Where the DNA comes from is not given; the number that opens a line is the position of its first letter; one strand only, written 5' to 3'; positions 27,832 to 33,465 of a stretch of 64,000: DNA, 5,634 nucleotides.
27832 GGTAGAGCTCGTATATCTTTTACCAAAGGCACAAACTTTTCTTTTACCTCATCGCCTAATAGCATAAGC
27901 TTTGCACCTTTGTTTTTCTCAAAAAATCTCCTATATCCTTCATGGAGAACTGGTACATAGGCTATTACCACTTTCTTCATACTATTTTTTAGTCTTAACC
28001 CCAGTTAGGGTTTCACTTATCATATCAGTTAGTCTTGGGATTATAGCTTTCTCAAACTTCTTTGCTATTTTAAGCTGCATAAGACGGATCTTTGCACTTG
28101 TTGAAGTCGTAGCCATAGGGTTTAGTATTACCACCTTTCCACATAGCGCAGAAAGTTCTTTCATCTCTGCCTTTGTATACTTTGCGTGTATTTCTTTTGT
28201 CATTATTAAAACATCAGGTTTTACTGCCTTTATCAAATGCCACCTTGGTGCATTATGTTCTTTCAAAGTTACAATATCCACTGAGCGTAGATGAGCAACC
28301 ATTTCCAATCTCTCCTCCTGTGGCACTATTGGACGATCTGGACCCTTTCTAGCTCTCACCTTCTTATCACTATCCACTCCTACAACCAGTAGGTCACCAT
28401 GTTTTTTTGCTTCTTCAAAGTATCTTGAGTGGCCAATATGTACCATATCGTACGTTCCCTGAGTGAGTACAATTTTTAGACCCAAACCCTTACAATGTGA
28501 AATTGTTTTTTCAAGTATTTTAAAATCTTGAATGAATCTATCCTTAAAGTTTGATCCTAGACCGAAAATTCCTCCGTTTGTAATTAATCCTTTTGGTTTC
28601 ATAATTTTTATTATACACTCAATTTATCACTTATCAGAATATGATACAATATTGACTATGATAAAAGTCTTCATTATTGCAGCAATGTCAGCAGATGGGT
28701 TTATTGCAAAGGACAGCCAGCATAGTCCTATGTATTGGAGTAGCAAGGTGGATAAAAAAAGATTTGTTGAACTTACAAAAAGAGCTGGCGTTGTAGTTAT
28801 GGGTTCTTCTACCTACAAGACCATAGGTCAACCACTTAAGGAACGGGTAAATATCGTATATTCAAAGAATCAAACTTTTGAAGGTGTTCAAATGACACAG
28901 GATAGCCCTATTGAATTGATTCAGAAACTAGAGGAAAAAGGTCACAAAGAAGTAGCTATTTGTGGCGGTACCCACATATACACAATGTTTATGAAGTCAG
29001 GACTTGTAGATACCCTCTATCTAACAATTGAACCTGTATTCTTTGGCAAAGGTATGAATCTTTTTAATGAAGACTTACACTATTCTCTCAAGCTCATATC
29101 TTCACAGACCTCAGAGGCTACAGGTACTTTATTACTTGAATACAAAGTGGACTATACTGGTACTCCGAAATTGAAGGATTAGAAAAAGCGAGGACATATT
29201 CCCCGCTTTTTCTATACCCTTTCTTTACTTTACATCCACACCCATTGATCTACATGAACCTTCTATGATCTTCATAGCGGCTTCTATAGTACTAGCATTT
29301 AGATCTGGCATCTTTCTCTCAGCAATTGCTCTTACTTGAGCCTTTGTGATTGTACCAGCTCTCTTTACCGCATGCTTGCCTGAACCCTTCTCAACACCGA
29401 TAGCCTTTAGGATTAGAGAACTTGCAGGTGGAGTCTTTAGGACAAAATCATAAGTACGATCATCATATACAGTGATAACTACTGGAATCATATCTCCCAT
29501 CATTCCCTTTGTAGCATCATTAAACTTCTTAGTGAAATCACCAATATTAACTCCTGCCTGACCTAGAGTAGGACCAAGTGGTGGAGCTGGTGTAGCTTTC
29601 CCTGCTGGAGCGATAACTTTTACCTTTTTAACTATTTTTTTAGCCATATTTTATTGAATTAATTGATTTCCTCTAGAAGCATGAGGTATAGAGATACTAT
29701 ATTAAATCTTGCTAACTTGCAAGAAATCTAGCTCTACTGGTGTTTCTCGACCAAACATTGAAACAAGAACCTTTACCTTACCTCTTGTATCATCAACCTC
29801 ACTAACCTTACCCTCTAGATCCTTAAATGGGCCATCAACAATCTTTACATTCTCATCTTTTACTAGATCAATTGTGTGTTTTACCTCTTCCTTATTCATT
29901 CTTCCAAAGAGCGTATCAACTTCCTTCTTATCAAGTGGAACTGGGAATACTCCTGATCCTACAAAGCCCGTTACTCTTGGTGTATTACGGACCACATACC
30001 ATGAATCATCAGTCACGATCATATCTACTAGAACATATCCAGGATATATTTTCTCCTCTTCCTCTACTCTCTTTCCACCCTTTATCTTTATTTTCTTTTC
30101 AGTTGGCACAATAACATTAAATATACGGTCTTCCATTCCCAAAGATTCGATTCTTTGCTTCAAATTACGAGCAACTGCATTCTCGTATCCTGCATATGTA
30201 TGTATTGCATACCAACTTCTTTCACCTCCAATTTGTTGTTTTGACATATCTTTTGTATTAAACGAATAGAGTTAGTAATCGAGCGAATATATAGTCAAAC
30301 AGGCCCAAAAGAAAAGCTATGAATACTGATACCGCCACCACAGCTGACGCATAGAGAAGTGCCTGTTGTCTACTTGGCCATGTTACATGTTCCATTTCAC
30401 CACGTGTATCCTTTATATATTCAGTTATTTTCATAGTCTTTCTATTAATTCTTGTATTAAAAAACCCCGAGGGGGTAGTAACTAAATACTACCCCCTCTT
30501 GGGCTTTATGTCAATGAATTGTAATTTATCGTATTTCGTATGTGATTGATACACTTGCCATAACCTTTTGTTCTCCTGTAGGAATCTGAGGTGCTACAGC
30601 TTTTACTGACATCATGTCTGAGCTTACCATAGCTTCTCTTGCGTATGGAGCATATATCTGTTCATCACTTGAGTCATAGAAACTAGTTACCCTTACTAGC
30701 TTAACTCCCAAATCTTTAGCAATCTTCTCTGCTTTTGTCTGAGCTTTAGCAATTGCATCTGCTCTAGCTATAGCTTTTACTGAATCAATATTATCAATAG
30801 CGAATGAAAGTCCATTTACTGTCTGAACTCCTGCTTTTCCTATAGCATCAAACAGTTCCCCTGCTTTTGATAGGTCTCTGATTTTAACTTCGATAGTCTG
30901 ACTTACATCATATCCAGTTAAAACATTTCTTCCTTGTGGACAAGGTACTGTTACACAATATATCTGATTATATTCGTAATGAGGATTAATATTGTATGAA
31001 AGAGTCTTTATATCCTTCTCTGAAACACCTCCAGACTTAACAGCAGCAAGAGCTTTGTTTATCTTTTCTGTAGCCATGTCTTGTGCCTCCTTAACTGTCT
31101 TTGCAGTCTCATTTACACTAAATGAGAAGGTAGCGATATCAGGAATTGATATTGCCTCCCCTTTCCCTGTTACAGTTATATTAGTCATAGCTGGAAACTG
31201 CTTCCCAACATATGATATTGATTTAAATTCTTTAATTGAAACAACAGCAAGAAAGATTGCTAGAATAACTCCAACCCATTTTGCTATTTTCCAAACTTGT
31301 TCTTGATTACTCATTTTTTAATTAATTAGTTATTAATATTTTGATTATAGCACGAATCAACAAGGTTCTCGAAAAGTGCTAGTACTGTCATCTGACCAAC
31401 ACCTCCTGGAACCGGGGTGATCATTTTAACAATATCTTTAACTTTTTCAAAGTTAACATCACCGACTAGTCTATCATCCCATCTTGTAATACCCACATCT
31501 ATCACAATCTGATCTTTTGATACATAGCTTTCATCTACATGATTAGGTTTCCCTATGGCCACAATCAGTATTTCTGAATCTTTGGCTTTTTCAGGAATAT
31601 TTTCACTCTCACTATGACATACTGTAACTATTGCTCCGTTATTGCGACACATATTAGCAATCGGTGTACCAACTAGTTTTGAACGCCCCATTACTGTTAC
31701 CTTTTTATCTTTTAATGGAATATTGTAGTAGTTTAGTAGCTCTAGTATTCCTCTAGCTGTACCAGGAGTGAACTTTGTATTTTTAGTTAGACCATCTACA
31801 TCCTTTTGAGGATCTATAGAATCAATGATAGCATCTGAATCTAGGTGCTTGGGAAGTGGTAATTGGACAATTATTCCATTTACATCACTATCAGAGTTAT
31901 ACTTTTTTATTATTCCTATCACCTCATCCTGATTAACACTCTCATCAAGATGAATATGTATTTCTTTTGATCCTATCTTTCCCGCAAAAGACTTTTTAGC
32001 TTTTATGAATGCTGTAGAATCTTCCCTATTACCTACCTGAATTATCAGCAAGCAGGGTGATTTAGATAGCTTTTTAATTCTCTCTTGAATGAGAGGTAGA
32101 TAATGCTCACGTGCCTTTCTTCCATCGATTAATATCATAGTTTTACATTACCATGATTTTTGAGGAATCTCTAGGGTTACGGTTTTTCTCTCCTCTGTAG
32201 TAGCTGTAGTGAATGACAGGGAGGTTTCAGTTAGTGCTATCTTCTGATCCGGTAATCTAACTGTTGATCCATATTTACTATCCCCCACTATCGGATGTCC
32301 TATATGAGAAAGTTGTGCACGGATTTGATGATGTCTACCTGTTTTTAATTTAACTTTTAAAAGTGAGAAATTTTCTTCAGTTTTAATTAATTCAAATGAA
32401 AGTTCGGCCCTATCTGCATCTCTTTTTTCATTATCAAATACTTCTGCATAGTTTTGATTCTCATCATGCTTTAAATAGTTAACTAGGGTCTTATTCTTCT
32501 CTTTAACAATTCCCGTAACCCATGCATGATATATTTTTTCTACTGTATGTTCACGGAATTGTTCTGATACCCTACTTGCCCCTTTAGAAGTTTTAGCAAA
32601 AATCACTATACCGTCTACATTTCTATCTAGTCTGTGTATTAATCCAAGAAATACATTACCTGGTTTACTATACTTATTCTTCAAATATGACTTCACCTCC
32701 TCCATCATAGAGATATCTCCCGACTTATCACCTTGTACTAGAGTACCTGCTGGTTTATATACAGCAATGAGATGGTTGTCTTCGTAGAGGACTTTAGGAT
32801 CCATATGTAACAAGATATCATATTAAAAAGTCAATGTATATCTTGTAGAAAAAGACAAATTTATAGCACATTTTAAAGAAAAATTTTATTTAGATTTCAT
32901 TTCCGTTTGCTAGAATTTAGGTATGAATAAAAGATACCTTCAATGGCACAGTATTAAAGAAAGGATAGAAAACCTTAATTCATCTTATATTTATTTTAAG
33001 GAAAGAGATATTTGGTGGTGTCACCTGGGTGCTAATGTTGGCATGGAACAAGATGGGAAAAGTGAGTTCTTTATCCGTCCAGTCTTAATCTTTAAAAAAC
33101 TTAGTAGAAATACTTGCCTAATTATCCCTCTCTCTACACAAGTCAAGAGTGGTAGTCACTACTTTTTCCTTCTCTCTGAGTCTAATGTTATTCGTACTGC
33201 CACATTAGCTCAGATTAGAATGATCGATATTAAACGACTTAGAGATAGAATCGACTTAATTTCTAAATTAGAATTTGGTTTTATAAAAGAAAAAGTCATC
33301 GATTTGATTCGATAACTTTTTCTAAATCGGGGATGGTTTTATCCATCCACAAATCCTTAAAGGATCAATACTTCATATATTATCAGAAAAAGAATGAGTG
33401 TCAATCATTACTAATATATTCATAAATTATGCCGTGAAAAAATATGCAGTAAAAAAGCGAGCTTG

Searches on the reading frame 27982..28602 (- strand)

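Call 71: search_protein_families(library=pfam, proteins=[window:27982-28602:-], max_evalue=0.001)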
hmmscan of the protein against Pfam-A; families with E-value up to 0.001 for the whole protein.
window:27982-28602:- (206 aa): 1 family
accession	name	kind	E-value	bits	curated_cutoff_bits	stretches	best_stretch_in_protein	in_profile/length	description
PF01467.32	CTP_transf_like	-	1e-21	77.9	21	1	47-168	2-121/133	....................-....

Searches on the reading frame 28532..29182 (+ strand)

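Call 71: search_protein_families(library=pfam, proteins=[window:28532-29182:+], max_evalue=0.001)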
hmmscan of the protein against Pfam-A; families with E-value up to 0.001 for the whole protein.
window:28532-29182:+ (216 aa): 2 families
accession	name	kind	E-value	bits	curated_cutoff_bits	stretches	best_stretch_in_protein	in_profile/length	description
PF00186.24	DHFR_1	-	1.4e-18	67.6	25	1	46-165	2-114/159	Dihydrofolate reductase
PF01872.23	RibD_C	-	1.2e-14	55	24.1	1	45-193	2-190/197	RibD C-terminal domain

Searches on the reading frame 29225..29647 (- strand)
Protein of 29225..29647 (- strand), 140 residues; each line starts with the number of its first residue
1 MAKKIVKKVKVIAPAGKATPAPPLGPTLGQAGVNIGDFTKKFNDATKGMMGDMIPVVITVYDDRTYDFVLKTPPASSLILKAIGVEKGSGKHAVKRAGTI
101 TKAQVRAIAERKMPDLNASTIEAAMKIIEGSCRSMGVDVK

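Call 71: search_protein_families(library=pfam, proteins=[window:29225-29647:-], max_evalue=0.001)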
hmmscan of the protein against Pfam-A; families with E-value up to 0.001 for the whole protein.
window:29225-29647:- (140 aa): 2 families
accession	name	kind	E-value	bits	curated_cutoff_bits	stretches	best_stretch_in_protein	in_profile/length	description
PF00298.24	Ribosomal_L11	-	1.5e-26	93.1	21.4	1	71-139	1-69/69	Ribosomal protein L11, RNA binding domain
PF03946.19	Ribosomal_L11_N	-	5.3e-26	90.6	32.9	1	9-66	1-58/58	Ribosomal protein L11, N-terminal domain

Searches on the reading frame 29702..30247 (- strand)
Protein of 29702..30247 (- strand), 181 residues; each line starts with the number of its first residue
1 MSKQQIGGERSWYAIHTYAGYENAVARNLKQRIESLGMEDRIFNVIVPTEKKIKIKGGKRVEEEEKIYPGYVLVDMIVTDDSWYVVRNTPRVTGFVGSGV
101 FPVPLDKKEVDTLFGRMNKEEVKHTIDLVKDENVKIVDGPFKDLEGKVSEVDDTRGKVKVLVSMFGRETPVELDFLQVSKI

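Call 71: search_protein_families(library=pfam, proteins=[window:29702-30247:-], max_evalue=0.001)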
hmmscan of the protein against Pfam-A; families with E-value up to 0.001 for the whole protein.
window:29702-30247:- (181 aa): 2 families
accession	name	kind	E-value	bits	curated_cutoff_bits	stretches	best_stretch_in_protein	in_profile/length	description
PF02357.24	NusG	-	2.3e-27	95.8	22.2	1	11-113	2-92/93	Transcription termination factor nusG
PF00467.35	KOW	-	2.1e-07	30.9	22.3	1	130-160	1-29/32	KOW motif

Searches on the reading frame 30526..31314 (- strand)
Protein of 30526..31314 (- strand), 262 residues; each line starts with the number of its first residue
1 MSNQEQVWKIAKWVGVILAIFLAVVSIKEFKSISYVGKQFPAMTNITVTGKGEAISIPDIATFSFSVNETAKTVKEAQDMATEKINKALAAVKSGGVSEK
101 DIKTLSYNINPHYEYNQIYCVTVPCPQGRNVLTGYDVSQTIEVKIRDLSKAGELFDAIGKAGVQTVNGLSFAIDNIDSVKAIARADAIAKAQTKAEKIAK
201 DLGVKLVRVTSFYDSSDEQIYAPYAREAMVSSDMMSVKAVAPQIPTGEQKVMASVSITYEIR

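Call 71: search_protein_families(library=pfam, proteins=[window:30526-31314:-], max_evalue=0.001)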
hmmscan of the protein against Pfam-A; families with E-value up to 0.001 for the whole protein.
window:30526-31314:- (262 aa): 1 family
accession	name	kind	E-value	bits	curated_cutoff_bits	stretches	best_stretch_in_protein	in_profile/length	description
PF04402.19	SIMPL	-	6.6e-51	173.9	25.2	1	46-259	1-205/205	Protein of unknown function (DUF541)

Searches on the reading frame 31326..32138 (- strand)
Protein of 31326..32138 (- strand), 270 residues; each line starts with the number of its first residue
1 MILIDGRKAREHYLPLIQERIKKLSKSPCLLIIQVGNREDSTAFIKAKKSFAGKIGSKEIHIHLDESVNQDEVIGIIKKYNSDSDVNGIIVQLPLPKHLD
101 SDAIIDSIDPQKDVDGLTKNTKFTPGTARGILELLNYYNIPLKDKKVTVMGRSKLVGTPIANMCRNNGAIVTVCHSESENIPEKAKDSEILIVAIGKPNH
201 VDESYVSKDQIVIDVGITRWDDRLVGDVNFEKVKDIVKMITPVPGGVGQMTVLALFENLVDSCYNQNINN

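Call 71: search_protein_families(library=pfam, proteins=[window:31326-32138:-], max_evalue=0.001)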
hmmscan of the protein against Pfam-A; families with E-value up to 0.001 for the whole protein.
window:31326-32138:- (270 aa): 2 families
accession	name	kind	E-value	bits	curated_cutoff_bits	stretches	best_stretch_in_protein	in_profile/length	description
PF02882.25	THF_DHG_CYH_C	-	2e-53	180.4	27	1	119-264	11-157/160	Tetrahydrofolate dehydrogenase/cyclohydrolase, NAD(P)-binding domain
PF00763.28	THF_DHG_CYH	-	3.6e-31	108.3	32.8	1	4-115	1-115/115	Tetrahydrofolate dehydrogenase/cyclohydrolase, catalytic domain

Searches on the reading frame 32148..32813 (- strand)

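Call 71: search_protein_families(library=pfam, proteins=[window:32148-32813:-], max_evalue=0.001)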
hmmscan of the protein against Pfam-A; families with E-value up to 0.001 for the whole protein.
window:32148-32813:- (221 aa): 1 family
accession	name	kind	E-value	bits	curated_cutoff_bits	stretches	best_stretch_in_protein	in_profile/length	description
PF00849.27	PseudoU_synth_2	-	1.9e-33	116.3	26.8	1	14-170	1-152/152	RNA pseudouridylate synthase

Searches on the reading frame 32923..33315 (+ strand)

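Call 71: search_protein_families(library=pfam, proteins=[window:32923-33315:+], max_evalue=0.001)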
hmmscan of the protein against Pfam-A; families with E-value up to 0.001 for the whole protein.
window:32923-33315:+ (130 aa): 1 family
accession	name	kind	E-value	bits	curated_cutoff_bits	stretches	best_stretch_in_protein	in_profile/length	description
PF02452.23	PemK_toxin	-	1.2e-09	38.8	23.1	1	27-126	2-106/109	PemK-like, MazF-like toxin of type II toxin-antitoxin system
